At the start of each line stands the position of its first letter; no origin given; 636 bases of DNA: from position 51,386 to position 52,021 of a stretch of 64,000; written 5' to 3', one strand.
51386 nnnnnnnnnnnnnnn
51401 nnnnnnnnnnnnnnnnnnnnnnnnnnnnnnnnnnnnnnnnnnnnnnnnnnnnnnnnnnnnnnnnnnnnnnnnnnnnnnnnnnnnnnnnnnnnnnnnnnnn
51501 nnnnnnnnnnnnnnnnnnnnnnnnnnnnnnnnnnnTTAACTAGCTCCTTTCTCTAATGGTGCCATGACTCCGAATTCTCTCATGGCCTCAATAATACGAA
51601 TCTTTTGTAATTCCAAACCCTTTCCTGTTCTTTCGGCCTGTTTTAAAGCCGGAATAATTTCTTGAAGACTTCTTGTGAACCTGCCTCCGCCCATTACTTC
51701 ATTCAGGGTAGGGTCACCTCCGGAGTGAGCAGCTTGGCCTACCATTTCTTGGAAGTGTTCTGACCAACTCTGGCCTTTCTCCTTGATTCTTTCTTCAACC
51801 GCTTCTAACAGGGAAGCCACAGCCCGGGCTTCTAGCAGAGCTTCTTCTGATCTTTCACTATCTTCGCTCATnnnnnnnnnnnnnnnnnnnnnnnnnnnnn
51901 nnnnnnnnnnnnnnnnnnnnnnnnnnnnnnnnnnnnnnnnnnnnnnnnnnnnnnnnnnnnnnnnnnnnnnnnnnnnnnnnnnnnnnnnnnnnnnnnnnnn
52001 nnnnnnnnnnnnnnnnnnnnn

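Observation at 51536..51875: Compositionally foreign 111-aa gene spliced between grpE and dnaK inside the CIRCE/HrcA heat-shock operon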

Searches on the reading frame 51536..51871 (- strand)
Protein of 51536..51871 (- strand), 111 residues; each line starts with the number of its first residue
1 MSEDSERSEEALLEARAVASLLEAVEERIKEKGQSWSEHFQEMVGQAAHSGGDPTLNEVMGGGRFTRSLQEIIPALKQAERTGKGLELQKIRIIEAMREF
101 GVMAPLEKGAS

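Call 4: search_protein_families(library=pfam, proteins=[window:51536-51871:-], max_evalue=1)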
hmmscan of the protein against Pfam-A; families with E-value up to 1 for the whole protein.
window:51536-51871:- (111 aa): 0 families

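Call 5: search_protein_families(library=ncbifam, proteins=[window:51536-51871:-], max_evalue=10)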
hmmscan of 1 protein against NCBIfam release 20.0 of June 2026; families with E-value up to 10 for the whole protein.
window:51536-51871:- (111 aa): 0 families

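Call 6: search_protein_families(library=phrogs, proteins=[window:51536-51871:-], max_evalue=10)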
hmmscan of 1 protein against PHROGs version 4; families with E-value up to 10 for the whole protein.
window:51536-51871:- (111 aa): 0 families

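Call 7: search_protein_families(library=padloc, proteins=[window:51536-51871:-], max_evalue=10)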
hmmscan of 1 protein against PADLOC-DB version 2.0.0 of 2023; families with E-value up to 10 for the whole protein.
window:51536-51871:- (111 aa): 0 families

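Call 8: find_homologous_proteins(query=window:51536-51871:-, max_evalue=0.01)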
Query window:51536-51871:- (111 aa): 1 proteins with E <= 0.01 among 512 candidates.
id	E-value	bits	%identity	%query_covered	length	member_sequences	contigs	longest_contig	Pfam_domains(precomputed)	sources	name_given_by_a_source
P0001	4.0e-62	224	100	100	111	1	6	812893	-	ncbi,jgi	ncbi:MAG TPA: hypothetical protein VIF43_02280 [Patescibacteria group bacterium]|jgi:hypothetical pr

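Call 14: find_encoding_contigs(protein=window:51536-51871:-, flank=5000, max_places=10)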
Protein window:51536-51871:- (111 aa): 7 contigs read that carry it; 2 places shown.
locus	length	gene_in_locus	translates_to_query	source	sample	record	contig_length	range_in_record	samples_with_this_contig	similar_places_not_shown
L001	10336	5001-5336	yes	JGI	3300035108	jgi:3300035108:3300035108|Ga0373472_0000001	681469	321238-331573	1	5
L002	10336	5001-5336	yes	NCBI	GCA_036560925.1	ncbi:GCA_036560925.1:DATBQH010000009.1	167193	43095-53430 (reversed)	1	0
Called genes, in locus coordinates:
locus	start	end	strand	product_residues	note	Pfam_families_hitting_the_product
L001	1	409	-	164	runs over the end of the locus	PF07963:N_methyl (weak)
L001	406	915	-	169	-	PF07963:N_methyl (weak)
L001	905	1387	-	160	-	PF07963:N_methyl (weak), PF12019:GspH (weak)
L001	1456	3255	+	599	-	PF00009:GTP_EFTU, PF00679:EFG_C, PF06421:LepA_C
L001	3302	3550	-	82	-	-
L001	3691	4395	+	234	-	PF01628:HrcA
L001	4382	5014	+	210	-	PF01025:GrpE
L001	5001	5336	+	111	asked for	-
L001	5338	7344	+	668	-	PF00012:HSP70, PF06723:MreB_Mbl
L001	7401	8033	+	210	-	-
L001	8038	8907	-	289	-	-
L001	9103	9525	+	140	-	PF01227:GTP_cyclohydroI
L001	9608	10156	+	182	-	-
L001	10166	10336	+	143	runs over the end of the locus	-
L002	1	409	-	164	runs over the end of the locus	PF07963:N_methyl (weak)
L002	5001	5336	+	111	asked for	-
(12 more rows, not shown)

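Call 35: search_protein_representatives(protein=window:51536-51871:-)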
Query: 111 residues. Proteins with E-value up to 0.001 (for the whole library): 7; up to 1e-10: 1; up to 1e-30: 1. The best 7 are listed.
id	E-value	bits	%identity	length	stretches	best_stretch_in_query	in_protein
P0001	1.3e-62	224.4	100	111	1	1-111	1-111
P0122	9.7e-08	48.3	31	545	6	20-63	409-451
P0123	7.5e-07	45.5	37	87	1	16-97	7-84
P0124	1.1e-06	45.0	30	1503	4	55-96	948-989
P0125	2.1e-04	37.6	30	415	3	21-69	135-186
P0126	3.0e-04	37.2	25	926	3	16-87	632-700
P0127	6.7e-04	36.0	34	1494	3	57-95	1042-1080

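Call 38: find_homologous_proteins(query=A1, max_evalue=0.1)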
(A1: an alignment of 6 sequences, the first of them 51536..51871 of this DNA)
Query A1 (6 sequences) (111 aa, profile of the alignment): 4 proteins with E <= 0.1 among 5042 candidates.
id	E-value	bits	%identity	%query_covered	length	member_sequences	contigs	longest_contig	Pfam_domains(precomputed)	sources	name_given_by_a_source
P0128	1.4e-35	140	20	78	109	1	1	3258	-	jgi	jgi:hypothetical protein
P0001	1.5e-31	127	100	100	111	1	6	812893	-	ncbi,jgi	ncbi:MAG TPA: hypothetical protein VIF43_02280 [Patescibacteria group bacterium]|jgi:hypothetical pr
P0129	1.1e-30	124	-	-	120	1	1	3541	-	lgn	-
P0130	8.5e-28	114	29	45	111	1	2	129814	-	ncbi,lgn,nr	ncbi:MAG: hypothetical protein Q8Q11_00675 [bacterium]|nr:hypothetical protein [bacterium] MDZ424767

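Call 39: find_encoding_contigs(protein=P0123, flank=5000, max_places=4)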
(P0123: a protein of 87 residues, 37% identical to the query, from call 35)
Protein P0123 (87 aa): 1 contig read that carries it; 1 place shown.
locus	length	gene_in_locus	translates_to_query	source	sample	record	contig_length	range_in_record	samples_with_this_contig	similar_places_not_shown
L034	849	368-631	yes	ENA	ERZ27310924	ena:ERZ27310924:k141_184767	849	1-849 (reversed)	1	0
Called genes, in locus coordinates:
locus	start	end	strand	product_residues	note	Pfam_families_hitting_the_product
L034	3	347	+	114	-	?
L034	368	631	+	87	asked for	-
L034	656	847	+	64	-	?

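Call 40: list_cluster_members(proteins=[P0123, P0001])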
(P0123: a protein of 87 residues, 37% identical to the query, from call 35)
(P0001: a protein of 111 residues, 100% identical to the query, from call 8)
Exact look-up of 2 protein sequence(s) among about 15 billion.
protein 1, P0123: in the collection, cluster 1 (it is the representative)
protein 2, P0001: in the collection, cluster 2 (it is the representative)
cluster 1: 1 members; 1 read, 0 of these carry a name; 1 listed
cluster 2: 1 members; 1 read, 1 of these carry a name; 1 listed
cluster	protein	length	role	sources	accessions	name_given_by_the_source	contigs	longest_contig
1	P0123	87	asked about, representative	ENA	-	-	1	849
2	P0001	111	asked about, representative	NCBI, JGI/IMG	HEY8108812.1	MAG TPA: hypothetical protein VIF43_02280 [Patescibacteria group bacterium] | hypothetical protein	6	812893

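Call 49: predict_structure(alignment_id=A2)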
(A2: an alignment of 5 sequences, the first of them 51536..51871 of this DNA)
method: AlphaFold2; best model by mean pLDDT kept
length: 111 residues; sequences in the alignment: 5
mean_pLDDT: 78.1   pTM: 0.67
mean pLDDT of the five models: 78.1, 77.3, 76.5, 76.1, 75.2
residues with pLDDT >= 90: 39; 70-90: 40; 50-70: 25; < 50: 7
segments of 3 or more residues with pLDDT < 50: 105-111
pLDDT, mean of each block of 10 residues (from residue 1): 70 84 90 92 75 53 77 94 94 86 49 33
secondary structure, 60 per line:
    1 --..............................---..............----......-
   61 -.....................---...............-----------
elements in order: H3-32 H36-49 H54-59 H62-82 H86-100

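Call 53: search_solved_structures(query=A1, max_evalue=10)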
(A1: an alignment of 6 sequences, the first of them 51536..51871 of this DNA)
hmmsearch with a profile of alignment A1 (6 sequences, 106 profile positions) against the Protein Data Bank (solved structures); distinct sequences matched with E-value up to 10: 6.
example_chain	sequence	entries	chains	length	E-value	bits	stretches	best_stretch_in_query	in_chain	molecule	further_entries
4bhq_A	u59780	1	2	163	0.045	17.2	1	8-44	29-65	COMPETENCE PROTEIN PILN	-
9lv4_A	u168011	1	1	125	0.23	15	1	43-104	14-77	Minibinder tw1102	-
7k58_B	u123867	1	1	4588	0.51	13.8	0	6-57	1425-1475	Outer arm dynein beta heavy chain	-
7k5b_B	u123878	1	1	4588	0.51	13.8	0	6-57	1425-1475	Outer arm dynein beta heavy chain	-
6zyw_B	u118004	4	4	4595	0.51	13.8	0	6-57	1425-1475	Outer arm dynein beta heavy chain | Dynein beta heavy chain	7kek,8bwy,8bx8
7moq_B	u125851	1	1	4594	0.51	13.8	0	6-57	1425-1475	Outer arm dynein beta heavy chain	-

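Call 54: fold_search(model_id=the predicted structure, library=pdb)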
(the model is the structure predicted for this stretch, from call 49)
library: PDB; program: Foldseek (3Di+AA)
matches with E <= 10: 19; with E <= 0.001: 0
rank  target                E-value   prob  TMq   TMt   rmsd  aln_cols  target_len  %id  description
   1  8ui7_C                3.7e+00  0.25  0.45  0.18   4.7        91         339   13  Cryo-EM map of human clmap-clamp loader ATAD5-RFC-gapped PCNA complex in intermediate state 3 (released 2024-05-29)
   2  9dn6_A                4.6e+00  0.07  0.26  0.23   9.7        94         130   16  Insulin receptor bound with de novo designed agonist called "RF-405". (released 2025-10-01)
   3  3t47_A                4.9e+00  0.23  0.36  0.53   6.2        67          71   12  Crystal Structure of truncated form of Staphylococcal Complement Inhibitor D (SCIN-D) at 1.3 Angstrom (released 2011-11-23)
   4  3gm3                  5.1e+00  0.11  0.34  0.30   8.2       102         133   20  Crystal Structure of the Focal Adhesion Targeting (FAT) Domain of Pyk2 (released 2009-05-05)
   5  8zwo_D                5.8e+00  0.15  0.41  0.19   4.1        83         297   13  Structure of CTF18-PCNA with ATP (released 2025-06-18)
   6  1lih                  5.8e+00  0.06  0.27  0.21  10.0       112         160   15  THREE-DIMENSIONAL STRUCTURES OF THE LIGAND-BINDING DOMAIN OF THE BACTERIAL ASPARTATE RECEPTOR WITH AND WITHOUT A LIGAND (released 1995-09-15)
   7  3t46                  6.5e+00  0.16  0.38  0.52   7.7        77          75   14  Crystal structure of Staphylococcal Complement Inhibitor D (SCIN-D) at 1.5 Angstrom (released 2011-11-23)
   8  8umt_D                6.5e+00  0.14  0.39  0.17   4.0        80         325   15  Atomic model of the human CTF18-RFC-PCNA binary complex in the three-subunit binding state (state 2) (released 2024-05-08)
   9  1wat_B                6.5e+00  0.05  0.28  0.22  11.8       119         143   13  THE THREE-DIMENSIONAL STRUCTURE OF THE LIGAND-BINDING DOMAIN OF A WILD-TYPE BACTERIAL CHEMOTAXIS RECEPTOR (released 1994-12-20)
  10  8vl8_E                7.2e+00  0.04  0.23  0.19  11.0       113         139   10  Salmonella enterica Typhimurium taxis to serine and repellents (Tsr) ligand-binding domain with L-Ser, pH 7 (released 2024-04-03)
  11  8umv_C                8.6e+00  0.20  0.47  0.19   4.1        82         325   12  Atomic model of the human CTF18-RFC-PCNA-DNA ternary complex with narrow PCNA opening state I (state 5) (released 2024-05-08)
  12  2m6u_MODEL_1_A        8.6e+00  0.08  0.33  0.41   7.1        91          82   13  NMR Structure of CbpAN from Streptococcus pneumoniae (released 2014-04-16)
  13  7xe0_A                8.6e+00  0.05  0.32  0.07  10.2       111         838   13  Cryo-EM structure of plant NLR Sr35 resistosome (released 2022-09-28)
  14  8thb_C                9.1e+00  0.16  0.47  0.19   3.4        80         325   10  Structure of the Saccharomyces cerevisiae PCNA clamp unloader Elg1-RFC complex (released 2024-05-22)
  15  3t49_C                9.1e+00  0.11  0.34  0.49   4.6        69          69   10  Crystal structure of truncated form of Staphylococcal Complement Inhibitor B (SCIN-B) at 1.5 Angstrom (released 2011-11-23)
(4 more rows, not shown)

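Call 74: find_related_loci(query=A4, collection=metagenome_contigs, flank=3000)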
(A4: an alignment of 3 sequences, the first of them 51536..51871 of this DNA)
Query A4 (111 aa) in metagenome_contigs; peptide patterns used: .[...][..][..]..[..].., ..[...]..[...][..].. (x = any residue, [..] = any of these).
331 stretches matched a pattern, but none encodes a relative of the query by tblastn (E <= 1e-3).

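Call 75: find_related_loci(query=A4, collection=viral_contigs, flank=3000)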
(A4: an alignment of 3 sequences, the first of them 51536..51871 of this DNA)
Query A4 (111 aa) in viral_contigs; peptide patterns used: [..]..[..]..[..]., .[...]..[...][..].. (x = any residue, [..] = any of these).
94 stretches matched a pattern, but none encodes a relative of the query by tblastn (E <= 1e-3).

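Call 76: search_dna_similar(query=window:51536-51871:-, collection=phages, mode=protein, max_evalue=1, max_rows=5)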
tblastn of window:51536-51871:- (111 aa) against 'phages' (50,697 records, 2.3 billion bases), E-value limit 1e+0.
No match.

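Call 77: search_dna_similar(query=window:51536-51871:-, collection=plasmids, mode=protein, max_evalue=1, max_rows=5)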
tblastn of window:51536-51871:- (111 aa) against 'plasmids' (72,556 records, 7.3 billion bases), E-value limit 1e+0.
No match.

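Call 82: search_protein_families(library=pfam, alignment_id=A3, max_evalue=1)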
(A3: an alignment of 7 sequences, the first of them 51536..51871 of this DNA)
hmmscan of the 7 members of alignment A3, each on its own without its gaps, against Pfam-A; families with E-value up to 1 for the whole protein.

A. member 1, window:51536-51871:- (111 aa): 0 families

B. families by the number of members that match (of 7 scanned): 14 families
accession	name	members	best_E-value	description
PF07361.16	Cytochrom_B562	1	0.0075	Cytochrome b562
PF18677.6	ArnB_C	1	0.011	Archaellum regulatory network B, C-terminal domain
PF15927.10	Casc1_N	1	0.015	Cancer susceptibility candidate 1 N-terminus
PF16169.10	DUF4872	1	0.015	Domain of unknown function (DUF4872)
PF11896.14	GlgE_dom_N_S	1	0.019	Alpha-1,4-glucan:maltose-1-phosphate maltosyltransferase, domain N/S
PF05659.16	RPW8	1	0.02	Arabidopsis broad-spectrum mildew resistance protein RPW8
PF25155.1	NTF2_YvbJ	1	0.022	YvbJ NTF2-like domain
PF07417.17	Crl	1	0.035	Sigma factor-binding transcriptional regulator Crl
PF06419.17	COG6_N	1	0.053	Conserved oligomeric complex COG6, N-terminal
PF24862.1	SUS_EPBD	1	0.065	Sucrose synthase EPBD domain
PF25399.1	DeaD_dimer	1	0.065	RNA helicase DeaD dimerization domain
PF23969.1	DUF7296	1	0.099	Domain of unknown function (DUF7296)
PF12525.13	DUF3726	1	0.2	Protein of unknown function (DUF3726)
PF24391.1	HD-CE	1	0.21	HD-CE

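Call 83: search_protein_families(library=ncbifam, alignment_id=A3, max_evalue=1)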
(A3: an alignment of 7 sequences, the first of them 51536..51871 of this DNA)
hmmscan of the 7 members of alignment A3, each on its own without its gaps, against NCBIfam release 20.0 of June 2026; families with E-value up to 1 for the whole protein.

A. member 1, window:51536-51871:- (111 aa): 0 families

B. families by the number of members that match (of 7 scanned): 3 families
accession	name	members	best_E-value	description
NF041418.1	MbpA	1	0.018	mobilization protein MbpA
NF008217.0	PRK10984.1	1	0.095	sigma factor-binding protein Crl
NF010256.0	PRK13702.1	1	0.1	replication regulatory protein RepA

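Call 89: fold_search(model_id=the predicted structure, library=viral)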
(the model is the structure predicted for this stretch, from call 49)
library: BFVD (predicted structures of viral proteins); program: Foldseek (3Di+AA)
matches with E <= 10: 38; with E <= 0.001: 0
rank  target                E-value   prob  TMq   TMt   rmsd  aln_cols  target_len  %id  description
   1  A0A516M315            2.0e+00  0.18  0.32  0.41   5.6        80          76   20  (no name in the UniProt tables at hand)
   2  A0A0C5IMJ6            3.4e+00  0.20  0.33  0.11   6.4        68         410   25  (no name in the UniProt tables at hand)
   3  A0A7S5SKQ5            4.5e+00  0.12  0.33  0.39   7.9       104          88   12  (no name in the UniProt tables at hand)
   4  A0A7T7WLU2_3          4.5e+00  0.09  0.35  0.05  17.1       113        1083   13  Genome polyprotein [Soybean thrips iflavirus 1]
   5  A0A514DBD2            4.5e+00  0.03  0.20  0.17  10.7       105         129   18  Uncharacterized protein (Fragment) [Leviviridae sp.]
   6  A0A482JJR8            4.8e+00  0.08  0.28  0.27   9.8        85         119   16  Uncharacterized protein [Shigella phage Buco]
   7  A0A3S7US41            5.1e+00  0.06  0.29  0.27   8.4        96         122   17  (no name in the UniProt tables at hand)
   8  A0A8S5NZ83            5.3e+00  0.08  0.38  0.16  16.0       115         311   16  Uncharacterized protein [Siphoviridae sp. ctTBR23]
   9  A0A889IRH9            5.3e+00  0.06  0.25  0.25   7.0        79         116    8  (no name in the UniProt tables at hand)
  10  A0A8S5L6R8            5.7e+00  0.33  0.31  0.24   1.7        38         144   13  Uncharacterized protein [Siphoviridae sp. ct45W1]
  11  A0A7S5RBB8            5.7e+00  0.08  0.32  0.34   8.6        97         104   18  (no name in the UniProt tables at hand)
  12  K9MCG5                5.7e+00  0.07  0.31  0.18  18.2       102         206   16  (no name in the UniProt tables at hand)
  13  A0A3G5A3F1            6.3e+00  0.12  0.38  0.14   5.5        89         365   16  Replication factor C small subunit (Fragment) [Harvfovirus sp.]
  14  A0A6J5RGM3            6.3e+00  0.10  0.32  0.23  12.3        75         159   13  Uncharacterized protein [uncultured Caudovirales phage]
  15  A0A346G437            6.7e+00  0.15  0.41  0.15   4.2        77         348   18  (no name in the UniProt tables at hand)
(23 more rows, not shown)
